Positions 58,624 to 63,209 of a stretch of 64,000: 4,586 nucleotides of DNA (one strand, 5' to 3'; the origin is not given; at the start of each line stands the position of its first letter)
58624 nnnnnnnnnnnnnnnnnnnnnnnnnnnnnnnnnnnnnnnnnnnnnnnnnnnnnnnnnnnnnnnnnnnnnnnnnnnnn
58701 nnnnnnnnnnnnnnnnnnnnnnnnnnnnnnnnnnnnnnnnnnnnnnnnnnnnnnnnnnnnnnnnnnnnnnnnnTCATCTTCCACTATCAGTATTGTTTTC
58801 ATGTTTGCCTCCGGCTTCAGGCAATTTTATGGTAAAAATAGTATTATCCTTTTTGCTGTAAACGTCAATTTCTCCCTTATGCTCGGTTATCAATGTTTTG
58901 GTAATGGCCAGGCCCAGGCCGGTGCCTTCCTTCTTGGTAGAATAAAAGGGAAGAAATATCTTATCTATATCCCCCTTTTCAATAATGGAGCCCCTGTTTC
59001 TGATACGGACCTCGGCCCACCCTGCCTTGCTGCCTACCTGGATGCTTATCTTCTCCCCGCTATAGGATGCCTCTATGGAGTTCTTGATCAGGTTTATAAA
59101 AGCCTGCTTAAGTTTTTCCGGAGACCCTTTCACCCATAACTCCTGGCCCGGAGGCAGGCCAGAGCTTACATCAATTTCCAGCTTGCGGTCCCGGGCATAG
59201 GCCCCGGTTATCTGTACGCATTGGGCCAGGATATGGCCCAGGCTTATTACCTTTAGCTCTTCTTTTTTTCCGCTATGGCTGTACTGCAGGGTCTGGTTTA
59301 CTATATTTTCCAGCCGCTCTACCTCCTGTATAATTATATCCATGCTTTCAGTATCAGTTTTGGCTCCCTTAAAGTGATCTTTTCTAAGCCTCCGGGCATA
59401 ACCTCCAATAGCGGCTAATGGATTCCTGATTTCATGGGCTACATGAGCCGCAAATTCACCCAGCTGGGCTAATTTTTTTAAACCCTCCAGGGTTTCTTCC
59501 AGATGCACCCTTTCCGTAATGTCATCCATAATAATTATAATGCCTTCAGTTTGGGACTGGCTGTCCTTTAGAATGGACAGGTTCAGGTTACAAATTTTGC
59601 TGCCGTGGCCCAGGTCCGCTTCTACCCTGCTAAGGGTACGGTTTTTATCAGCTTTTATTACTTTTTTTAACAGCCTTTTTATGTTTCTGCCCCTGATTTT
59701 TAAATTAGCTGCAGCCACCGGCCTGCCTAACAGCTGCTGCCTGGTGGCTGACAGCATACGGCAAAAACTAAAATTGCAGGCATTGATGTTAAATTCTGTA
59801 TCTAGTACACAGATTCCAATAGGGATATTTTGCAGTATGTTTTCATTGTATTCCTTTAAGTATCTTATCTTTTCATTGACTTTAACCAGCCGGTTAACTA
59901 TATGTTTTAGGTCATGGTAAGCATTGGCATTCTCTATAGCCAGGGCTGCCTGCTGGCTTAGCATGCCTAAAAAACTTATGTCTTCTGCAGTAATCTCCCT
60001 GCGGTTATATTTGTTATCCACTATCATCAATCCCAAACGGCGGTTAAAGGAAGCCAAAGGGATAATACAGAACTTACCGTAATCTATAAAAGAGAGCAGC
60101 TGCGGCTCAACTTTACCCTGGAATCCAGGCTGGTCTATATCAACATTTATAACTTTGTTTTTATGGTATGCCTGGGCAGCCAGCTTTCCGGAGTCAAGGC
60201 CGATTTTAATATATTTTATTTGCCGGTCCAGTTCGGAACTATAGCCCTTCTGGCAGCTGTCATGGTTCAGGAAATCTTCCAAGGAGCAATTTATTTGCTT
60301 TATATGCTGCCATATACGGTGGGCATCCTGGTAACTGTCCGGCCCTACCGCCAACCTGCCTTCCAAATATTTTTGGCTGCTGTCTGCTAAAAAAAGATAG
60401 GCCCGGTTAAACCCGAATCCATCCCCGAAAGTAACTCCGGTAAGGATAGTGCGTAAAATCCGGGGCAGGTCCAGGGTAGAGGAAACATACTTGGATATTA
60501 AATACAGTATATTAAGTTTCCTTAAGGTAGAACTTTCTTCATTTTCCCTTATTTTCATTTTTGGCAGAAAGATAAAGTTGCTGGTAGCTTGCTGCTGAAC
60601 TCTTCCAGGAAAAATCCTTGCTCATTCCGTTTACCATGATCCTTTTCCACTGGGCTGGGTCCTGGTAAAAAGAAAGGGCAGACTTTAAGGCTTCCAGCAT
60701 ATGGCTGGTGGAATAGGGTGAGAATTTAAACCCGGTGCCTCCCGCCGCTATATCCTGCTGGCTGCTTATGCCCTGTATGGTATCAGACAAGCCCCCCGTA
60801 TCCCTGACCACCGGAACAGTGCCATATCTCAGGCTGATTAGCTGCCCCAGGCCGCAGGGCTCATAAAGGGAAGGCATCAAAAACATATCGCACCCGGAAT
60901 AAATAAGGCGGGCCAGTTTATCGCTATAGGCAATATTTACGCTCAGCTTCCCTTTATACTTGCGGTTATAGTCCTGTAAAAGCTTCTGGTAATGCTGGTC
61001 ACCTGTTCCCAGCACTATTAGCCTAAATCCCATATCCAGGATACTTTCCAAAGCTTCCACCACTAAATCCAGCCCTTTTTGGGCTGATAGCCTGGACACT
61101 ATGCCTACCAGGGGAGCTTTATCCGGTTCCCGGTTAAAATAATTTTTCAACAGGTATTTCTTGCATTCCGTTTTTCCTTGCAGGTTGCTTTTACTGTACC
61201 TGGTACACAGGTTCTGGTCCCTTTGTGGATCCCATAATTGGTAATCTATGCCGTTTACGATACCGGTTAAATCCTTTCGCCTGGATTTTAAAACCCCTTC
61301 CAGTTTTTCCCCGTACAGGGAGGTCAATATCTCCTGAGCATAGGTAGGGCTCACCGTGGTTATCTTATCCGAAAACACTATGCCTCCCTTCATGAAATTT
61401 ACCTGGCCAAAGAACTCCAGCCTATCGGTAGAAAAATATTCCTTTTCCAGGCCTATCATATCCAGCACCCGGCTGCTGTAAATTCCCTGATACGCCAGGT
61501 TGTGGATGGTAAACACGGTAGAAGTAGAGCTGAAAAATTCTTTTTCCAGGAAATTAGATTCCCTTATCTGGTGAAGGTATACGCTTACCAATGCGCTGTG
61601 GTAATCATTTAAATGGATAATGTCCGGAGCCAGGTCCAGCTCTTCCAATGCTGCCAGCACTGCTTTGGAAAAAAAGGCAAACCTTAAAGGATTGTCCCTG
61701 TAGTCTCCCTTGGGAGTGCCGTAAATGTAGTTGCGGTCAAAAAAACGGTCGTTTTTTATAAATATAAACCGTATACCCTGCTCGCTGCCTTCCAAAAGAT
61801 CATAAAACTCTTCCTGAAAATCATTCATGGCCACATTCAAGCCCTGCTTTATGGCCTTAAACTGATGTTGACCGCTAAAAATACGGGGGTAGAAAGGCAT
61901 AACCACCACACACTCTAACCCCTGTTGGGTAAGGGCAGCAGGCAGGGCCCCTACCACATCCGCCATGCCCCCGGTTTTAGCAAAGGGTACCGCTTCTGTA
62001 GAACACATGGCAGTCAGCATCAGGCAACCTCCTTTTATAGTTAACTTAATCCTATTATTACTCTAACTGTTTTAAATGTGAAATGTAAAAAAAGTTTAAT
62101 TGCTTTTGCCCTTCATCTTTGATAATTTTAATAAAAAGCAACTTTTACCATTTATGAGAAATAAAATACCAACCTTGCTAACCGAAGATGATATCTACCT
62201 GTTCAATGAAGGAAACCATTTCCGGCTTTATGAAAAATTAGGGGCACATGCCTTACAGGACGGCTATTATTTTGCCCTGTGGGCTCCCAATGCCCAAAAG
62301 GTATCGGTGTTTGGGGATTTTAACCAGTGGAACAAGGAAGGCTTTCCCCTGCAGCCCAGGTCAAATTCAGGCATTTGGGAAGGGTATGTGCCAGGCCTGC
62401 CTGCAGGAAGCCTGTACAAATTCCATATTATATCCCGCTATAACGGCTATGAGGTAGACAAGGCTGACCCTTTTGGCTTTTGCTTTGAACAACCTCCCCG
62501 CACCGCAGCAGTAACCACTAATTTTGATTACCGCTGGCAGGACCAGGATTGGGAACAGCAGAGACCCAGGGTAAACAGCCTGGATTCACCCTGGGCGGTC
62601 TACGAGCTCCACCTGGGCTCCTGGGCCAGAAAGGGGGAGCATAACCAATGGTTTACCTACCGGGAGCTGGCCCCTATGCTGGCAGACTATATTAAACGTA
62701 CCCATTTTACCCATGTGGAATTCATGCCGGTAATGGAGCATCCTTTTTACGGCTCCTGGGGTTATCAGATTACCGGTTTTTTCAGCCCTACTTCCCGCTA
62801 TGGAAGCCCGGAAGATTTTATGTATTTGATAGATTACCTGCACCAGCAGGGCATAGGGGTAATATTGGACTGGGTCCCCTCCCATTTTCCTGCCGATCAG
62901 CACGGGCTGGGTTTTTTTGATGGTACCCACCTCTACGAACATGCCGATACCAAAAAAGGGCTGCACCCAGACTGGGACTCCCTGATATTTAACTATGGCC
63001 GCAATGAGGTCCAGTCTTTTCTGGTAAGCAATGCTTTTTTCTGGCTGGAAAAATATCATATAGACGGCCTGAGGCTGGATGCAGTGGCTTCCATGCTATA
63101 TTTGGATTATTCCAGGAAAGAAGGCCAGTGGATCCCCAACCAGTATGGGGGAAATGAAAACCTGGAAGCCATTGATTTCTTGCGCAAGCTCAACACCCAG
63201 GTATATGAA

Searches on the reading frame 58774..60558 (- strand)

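Call 29: search_protein_families(library=pfam, proteins=[window:58774-60558:-], max_evalue=0.001)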
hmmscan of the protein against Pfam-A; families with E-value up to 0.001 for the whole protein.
window:58774-60558:- (594 aa): 11 families
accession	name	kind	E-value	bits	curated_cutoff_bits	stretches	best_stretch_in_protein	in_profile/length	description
PF02518.31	HATPase_c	-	1.1e-20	74.6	26.4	1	479-582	2-110/111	Histidine kinase-, DNA gyrase B-, and HSP90-like ATPase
PF00512.31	HisKA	-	5.4e-16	58.8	26.9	1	366-428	2-62/66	His Kinase A (phospho-acceptor) domain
PF08448.16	PAS_4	-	1.5e-11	44.9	23.1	1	243-351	2-109/110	PAS fold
PF00989.32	PAS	-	2.2e-08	34.5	22.6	1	239-347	4-113/113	PAS fold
PF01590.32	GAF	-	1.3e-06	29.4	22.4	1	31-208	2-133/133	GAF domain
PF14501.12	HATPase_c_5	-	4.2e-06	27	22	1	483-578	6-98/102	GHKL domain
PF13426.13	PAS_9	-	7.7e-06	26.6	27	1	247-349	2-103/103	PAS domain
PF13185.12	GAF_2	-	9e-06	26.4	28.6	1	53-209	23-136/136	GAF domain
PF12860.13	PAS_7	-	2.5e-05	24.8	27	1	242-354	1-114/115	PAS fold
PF13596.12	PAS_10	-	2.8e-05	25.1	22.1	1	239-348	2-106/106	PAS domain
PF13492.12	GAF_3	-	0.00034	21.5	27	0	158-210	78-129/129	GAF domain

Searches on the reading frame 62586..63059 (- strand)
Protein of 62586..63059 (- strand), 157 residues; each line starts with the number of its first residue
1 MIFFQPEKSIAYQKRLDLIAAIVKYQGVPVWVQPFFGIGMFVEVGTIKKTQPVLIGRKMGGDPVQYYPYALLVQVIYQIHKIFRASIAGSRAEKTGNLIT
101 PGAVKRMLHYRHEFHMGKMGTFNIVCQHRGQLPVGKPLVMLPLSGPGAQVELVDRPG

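Call 66: search_protein_families(library=pfam, proteins=[window:62586-63059:-], max_evalue=0.01)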
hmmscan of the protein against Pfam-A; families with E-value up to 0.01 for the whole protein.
window:62586-63059:- (157 aa): 1 family
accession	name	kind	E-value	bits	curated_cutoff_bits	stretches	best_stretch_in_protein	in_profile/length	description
PF01048.26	PNP_UDP_1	-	0.0093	15.8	25.1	0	14-91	10-82/233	Phosphorylase superfamily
